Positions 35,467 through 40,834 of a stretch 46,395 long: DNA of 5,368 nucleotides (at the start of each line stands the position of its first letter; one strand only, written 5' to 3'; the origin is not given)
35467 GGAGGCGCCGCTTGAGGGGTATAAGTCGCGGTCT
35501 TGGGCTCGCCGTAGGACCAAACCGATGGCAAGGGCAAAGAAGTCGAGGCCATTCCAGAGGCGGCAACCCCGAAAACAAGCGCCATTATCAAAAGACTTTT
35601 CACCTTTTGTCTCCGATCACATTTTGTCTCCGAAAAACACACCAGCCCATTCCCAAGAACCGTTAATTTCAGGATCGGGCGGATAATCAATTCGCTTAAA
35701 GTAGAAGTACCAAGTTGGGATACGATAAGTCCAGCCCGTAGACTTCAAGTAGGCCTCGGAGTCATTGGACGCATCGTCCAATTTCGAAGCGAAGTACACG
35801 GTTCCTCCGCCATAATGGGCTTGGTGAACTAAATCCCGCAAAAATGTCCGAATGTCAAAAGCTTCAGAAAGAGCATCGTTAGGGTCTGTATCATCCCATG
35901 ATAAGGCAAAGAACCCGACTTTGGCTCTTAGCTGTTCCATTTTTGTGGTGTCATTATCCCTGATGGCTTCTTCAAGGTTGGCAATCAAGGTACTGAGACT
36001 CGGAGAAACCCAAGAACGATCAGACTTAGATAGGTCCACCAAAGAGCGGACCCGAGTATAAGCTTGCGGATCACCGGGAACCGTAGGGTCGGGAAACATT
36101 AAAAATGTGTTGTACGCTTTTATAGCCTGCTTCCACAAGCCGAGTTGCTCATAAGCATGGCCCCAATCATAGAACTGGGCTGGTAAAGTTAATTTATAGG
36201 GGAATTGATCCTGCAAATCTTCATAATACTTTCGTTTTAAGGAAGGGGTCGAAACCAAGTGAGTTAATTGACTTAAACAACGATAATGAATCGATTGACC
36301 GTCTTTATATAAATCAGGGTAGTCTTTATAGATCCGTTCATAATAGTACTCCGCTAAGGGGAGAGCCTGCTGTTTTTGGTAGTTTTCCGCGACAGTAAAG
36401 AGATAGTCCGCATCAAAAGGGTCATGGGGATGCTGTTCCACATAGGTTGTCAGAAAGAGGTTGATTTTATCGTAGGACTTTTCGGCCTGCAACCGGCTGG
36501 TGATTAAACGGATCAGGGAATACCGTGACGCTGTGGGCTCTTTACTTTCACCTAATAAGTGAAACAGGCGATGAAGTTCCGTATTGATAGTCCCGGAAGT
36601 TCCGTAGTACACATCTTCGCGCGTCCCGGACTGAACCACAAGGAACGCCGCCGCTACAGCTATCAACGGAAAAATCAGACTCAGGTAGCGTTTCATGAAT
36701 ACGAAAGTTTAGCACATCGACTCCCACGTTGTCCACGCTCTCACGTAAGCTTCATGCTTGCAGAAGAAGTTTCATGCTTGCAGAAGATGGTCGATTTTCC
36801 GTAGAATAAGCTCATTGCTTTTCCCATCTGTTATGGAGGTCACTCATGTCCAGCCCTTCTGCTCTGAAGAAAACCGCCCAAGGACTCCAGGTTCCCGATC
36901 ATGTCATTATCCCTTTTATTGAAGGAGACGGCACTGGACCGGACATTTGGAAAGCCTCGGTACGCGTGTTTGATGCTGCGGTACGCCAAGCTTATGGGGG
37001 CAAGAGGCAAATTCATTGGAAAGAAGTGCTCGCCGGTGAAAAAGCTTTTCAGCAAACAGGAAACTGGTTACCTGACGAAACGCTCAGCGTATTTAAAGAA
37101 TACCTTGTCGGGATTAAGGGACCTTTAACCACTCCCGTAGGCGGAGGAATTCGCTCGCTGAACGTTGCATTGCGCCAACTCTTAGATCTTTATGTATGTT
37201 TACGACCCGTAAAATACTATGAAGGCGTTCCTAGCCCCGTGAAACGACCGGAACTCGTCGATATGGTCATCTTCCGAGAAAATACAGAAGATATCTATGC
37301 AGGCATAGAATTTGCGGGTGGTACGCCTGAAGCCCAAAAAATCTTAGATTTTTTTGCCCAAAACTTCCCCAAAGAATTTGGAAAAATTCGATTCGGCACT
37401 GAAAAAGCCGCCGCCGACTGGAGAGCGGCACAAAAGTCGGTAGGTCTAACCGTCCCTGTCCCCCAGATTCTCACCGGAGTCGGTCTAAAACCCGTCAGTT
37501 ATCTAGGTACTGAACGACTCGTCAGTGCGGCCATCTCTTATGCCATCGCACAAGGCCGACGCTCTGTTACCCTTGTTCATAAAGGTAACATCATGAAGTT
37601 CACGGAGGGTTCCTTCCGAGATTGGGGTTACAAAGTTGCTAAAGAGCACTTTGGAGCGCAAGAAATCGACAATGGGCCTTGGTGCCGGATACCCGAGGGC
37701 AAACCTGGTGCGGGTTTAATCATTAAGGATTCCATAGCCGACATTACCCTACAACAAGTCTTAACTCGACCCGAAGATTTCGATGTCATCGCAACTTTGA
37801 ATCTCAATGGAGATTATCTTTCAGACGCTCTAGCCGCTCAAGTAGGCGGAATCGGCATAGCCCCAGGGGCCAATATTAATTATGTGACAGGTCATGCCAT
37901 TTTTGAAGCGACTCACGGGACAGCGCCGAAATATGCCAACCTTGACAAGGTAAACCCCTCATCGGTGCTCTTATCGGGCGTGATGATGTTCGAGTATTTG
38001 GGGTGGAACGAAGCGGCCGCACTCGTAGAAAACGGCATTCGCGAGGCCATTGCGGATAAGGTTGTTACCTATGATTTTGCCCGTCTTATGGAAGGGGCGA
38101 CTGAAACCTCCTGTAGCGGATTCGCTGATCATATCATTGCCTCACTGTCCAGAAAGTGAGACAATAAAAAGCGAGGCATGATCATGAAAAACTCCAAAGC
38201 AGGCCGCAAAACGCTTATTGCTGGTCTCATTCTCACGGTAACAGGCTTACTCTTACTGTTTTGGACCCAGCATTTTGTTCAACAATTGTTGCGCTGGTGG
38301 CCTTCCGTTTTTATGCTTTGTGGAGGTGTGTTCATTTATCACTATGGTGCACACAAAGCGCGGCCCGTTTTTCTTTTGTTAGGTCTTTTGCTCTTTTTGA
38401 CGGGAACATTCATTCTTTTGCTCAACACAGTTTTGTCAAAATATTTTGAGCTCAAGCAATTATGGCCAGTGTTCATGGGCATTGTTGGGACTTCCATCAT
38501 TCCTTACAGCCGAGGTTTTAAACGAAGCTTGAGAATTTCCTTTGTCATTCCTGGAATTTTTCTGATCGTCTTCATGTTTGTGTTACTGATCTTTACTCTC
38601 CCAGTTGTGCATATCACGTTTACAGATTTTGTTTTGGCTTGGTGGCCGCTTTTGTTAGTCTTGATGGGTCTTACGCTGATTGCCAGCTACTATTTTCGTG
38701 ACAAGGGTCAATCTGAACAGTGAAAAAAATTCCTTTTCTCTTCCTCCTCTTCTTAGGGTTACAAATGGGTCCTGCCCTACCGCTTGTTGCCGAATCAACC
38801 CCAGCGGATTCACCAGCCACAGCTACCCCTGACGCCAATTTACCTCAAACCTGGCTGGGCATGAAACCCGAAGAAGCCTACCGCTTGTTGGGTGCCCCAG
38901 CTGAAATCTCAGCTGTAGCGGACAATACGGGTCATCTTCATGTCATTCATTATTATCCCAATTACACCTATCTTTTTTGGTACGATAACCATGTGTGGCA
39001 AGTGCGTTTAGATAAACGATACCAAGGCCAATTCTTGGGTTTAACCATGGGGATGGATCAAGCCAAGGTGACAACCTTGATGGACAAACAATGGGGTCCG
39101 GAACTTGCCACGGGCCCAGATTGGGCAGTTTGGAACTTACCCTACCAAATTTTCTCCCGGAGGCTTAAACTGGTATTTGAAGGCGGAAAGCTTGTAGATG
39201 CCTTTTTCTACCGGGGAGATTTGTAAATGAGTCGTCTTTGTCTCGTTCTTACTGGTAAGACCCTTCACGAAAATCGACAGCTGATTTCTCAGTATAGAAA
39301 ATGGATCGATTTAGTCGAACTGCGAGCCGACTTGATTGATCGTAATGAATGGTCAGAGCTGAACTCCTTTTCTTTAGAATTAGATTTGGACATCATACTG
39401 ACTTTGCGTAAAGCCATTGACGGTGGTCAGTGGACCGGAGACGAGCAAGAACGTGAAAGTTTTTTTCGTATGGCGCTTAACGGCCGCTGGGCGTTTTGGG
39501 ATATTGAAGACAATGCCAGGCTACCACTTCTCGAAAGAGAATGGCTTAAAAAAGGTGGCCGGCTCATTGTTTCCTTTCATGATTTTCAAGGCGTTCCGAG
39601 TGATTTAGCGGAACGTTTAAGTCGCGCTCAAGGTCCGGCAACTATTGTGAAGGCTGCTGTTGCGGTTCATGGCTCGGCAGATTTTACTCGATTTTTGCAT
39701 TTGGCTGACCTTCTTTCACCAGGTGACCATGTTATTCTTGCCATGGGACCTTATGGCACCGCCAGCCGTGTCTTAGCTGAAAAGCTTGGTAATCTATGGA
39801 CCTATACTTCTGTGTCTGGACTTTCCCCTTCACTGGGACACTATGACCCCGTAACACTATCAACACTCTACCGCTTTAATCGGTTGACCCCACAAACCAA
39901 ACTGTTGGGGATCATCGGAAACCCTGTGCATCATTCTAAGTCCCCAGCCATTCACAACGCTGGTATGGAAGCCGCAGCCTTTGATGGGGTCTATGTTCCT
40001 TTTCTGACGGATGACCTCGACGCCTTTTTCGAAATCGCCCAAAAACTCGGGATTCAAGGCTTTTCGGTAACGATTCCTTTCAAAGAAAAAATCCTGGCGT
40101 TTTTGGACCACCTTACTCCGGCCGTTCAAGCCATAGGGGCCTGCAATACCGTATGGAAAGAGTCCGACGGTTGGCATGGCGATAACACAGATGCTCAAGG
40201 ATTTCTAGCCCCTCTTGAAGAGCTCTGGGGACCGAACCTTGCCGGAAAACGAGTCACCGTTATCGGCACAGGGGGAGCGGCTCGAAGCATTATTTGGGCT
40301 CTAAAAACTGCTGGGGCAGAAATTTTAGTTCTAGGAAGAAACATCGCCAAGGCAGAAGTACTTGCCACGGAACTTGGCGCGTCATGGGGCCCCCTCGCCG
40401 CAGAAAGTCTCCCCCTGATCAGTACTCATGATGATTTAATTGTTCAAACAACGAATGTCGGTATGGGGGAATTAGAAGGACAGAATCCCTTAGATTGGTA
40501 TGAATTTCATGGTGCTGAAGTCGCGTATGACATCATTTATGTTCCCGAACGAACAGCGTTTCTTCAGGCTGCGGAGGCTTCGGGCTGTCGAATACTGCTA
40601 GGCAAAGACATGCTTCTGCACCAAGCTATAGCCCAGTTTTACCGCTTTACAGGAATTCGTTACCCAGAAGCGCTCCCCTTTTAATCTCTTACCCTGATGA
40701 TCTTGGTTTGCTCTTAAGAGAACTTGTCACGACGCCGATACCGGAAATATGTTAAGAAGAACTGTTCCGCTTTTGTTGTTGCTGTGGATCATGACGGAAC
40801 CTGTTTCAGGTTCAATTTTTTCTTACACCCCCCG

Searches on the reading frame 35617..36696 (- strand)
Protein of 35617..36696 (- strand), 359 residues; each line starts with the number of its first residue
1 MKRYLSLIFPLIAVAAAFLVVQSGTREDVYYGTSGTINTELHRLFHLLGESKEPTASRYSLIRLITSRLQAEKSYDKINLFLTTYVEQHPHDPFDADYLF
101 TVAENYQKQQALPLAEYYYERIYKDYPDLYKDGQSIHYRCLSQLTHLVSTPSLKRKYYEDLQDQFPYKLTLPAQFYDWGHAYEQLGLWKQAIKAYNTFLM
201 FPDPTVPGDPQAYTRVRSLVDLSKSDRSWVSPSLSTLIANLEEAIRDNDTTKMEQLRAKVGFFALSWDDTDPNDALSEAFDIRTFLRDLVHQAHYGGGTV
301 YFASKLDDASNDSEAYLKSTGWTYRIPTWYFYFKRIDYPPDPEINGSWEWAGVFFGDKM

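Call 7: search_protein_families(library=pfam, proteins=[window:35617-36696:-], max_evalue=0.00001)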
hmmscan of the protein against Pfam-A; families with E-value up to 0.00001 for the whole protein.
window:35617-36696:- (359 aa): 0 families

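Call 83: search_protein_families(library=pfam, proteins=[window:35617-36696:-], max_evalue=5)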
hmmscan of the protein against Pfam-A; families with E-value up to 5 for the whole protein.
window:35617-36696:- (359 aa): 9 families
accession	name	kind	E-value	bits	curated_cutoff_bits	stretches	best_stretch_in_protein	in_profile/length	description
PF07719.23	TPR_2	-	0.001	19.5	27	1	175-197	4-26/34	Tetratricopeptide repeat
PF13428.12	TPR_14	-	0.0092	17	23.5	1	175-202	4-32/44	Tetratricopeptide repeat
PF00515.34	TPR_1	-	0.033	14.4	27.8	1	175-196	4-25/34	Tetratricopeptide repeat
PF13424.12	TPR_12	-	0.035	14.8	30.1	0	90-124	39-73/77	Tetratricopeptide repeat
PF13432.12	TPR_16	-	0.036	15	32.7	0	176-199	1-24/65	Tetratricopeptide repeat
PF20352.3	DUF6647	-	0.058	13.6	24.1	1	228-321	63-150/174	Domain of unknown function (DUF6647)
PF13371.12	TPR_9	-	0.11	13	35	1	173-218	30-70/73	Tetratricopeptide repeat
PF13174.12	TPR_6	-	0.51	11.5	26.3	0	99-128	3-32/33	Tetratricopeptide repeat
PF24575.1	TPR_Slam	-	1.2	10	35.2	1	63-129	17-80/104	Surface lipoprotein assembly modifier, N-terminal TPR repeats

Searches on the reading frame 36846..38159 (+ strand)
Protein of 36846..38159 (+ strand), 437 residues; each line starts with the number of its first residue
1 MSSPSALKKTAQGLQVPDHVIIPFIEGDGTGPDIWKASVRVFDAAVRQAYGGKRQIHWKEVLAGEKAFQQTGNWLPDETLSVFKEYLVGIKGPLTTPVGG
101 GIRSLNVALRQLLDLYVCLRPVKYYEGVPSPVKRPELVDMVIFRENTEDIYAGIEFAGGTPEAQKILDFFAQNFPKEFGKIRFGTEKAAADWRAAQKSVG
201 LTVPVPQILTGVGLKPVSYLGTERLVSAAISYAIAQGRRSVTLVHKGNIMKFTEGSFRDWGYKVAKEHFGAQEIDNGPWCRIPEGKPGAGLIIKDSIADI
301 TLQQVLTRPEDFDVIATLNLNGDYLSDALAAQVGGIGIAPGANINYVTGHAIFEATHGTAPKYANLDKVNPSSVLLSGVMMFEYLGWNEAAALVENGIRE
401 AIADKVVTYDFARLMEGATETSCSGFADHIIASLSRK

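Call 8: search_protein_families(library=pfam, proteins=[window:36846-38159:+], max_evalue=0.00001)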
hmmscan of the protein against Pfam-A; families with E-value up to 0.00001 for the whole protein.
window:36846-38159:+ (437 aa): 1 family
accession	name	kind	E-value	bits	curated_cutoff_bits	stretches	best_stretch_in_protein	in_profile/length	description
PF00180.25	Iso_dh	-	4.8e-91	306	27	1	22-430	2-348/348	Isocitrate/isopropylmalate dehydrogenase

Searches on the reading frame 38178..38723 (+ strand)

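Call 8: search_protein_families(library=pfam, proteins=[window:38178-38723:+], max_evalue=0.00001)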
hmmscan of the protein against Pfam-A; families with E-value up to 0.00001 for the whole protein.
window:38178-38723:+ (181 aa): 1 family
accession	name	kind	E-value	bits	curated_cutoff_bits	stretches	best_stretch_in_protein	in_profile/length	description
PF22570.1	LiaF-TM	-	3.2e-08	34.7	27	0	15-110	2-93/98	LiaF transmembrane domain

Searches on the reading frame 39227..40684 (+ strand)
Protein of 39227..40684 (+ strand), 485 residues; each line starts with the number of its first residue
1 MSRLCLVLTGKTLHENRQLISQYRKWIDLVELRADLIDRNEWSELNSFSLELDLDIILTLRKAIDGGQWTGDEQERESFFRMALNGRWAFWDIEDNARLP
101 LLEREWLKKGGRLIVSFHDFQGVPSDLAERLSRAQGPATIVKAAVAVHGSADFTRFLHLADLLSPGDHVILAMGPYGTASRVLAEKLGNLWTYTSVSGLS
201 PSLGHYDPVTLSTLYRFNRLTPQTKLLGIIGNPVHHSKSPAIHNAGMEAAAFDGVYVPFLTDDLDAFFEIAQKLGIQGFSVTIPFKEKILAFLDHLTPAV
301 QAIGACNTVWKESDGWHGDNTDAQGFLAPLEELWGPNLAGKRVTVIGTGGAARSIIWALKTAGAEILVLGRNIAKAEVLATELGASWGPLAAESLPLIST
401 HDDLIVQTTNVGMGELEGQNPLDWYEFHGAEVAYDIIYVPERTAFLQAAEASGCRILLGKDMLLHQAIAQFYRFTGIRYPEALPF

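Call 8: search_protein_families(library=pfam, proteins=[window:39227-40684:+], max_evalue=0.00001)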
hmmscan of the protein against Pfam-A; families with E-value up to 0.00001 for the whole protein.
window:39227-40684:+ (485 aa): 4 families
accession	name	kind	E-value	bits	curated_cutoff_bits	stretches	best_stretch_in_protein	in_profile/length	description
PF01487.21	DHquinase_I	-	1.2e-27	97.9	22.2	1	5-198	1-212/230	Type I 3-dehydroquinase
PF08501.16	Shikimate_dh_N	-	1.2e-26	93.2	27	1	229-309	1-83/83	Shikimate dehydrogenase substrate binding domain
PF01488.26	Shikimate_DH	-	5.3e-07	30.2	24.3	1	336-409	8-83/138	Shikimate / quinate 5-dehydrogenase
PF18317.6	SDH_C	-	7.9e-06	25.9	25.8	0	459-480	1-22/31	Shikimate 5'-dehydrogenase C-terminal domain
